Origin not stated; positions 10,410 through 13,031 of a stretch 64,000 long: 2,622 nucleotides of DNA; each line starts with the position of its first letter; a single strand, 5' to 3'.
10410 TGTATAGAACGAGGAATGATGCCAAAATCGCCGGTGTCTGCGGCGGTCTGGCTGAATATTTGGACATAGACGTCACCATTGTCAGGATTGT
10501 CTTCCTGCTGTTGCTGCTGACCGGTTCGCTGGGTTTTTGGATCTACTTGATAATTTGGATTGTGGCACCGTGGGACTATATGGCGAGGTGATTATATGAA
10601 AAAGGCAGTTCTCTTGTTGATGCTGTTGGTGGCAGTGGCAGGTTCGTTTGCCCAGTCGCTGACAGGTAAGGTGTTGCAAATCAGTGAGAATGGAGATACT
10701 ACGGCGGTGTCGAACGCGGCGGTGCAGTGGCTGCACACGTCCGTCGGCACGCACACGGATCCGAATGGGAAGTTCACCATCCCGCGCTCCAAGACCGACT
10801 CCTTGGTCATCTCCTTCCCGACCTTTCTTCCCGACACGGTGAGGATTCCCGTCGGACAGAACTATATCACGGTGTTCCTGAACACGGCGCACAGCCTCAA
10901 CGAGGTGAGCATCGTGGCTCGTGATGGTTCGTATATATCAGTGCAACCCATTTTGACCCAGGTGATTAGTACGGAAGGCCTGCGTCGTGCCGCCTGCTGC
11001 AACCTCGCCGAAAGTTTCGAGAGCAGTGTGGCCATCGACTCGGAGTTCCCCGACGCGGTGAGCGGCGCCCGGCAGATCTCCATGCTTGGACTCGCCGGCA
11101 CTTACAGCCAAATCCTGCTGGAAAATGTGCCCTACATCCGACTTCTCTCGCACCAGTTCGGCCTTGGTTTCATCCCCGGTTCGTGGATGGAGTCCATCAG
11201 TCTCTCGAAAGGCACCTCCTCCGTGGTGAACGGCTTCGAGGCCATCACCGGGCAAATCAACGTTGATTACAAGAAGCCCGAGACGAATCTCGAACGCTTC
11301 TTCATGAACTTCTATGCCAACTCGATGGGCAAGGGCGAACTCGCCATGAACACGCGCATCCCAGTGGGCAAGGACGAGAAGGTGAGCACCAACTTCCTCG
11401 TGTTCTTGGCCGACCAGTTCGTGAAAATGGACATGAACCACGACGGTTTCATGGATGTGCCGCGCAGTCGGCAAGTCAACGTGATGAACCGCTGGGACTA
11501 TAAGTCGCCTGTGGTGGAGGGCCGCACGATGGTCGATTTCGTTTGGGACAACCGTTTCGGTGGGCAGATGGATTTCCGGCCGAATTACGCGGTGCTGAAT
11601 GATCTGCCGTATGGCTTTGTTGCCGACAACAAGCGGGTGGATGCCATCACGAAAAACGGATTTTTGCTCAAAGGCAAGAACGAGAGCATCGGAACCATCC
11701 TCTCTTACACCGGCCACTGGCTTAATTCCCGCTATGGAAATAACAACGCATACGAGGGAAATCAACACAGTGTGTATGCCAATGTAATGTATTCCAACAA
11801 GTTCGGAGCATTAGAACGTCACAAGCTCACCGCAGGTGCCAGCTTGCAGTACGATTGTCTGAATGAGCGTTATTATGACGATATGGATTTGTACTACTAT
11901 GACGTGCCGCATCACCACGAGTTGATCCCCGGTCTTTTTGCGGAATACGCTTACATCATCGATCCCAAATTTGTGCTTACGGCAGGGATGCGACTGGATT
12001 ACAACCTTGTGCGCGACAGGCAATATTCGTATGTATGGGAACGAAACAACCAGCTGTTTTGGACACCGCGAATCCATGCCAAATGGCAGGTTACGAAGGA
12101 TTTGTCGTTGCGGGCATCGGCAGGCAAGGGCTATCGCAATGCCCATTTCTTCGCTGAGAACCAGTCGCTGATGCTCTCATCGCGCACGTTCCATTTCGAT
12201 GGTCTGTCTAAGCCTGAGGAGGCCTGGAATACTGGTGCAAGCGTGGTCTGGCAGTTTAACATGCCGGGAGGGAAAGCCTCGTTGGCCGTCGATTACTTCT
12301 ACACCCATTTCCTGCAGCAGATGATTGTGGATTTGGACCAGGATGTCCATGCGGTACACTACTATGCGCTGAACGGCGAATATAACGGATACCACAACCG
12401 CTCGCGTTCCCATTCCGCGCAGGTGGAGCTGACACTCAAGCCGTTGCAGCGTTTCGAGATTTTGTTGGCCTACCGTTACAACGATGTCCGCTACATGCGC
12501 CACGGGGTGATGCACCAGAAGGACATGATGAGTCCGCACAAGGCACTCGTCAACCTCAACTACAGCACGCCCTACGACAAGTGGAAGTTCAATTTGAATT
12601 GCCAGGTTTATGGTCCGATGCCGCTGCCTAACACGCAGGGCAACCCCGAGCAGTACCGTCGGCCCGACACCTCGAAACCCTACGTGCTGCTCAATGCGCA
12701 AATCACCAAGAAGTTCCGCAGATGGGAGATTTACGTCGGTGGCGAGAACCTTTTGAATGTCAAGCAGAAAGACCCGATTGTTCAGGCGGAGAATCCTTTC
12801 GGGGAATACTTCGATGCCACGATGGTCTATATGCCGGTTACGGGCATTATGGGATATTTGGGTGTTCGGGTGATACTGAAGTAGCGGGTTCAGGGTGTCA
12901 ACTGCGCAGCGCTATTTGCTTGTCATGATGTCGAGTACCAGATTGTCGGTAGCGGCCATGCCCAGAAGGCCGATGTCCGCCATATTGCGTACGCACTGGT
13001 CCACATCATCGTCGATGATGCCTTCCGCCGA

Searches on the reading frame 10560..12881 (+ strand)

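Call 63: search_protein_families(library=ncbifam, proteins=[window:10560-12881:+], max_evalue=0.00001)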
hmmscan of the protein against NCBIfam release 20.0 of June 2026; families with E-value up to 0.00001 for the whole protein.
window:10560-12881:+ (774 aa): 5 families
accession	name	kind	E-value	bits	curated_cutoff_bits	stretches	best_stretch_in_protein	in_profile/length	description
TIGR01785.1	TonB-hemin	subfamily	5.9e-08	31.6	316.85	1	420-732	324-650/677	TonB-dependent heme/hemoglobin receptor family protein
TIGR01786.1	TonB-hemlactrns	subfamily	2.3e-07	29.6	323.75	1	448-733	384-683/719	TonB-dependent hemoglobin/transferrin/lactoferrin family receptor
TIGR04056.1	OMP_RagA_SusC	subfamily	6.9e-07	28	368.25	1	48-121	13-86/981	SusC/RagA family TonB-linked outer membrane protein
NF053692.1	BamP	equivalog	1.5e-06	27.9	230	1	13-96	1-84/251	BamP family beta-barrel-assembly machinery protein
NF010038.0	PRK13513.1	equivalog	6.4e-06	25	942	0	402-532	311-427/659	ligand-gated channel protein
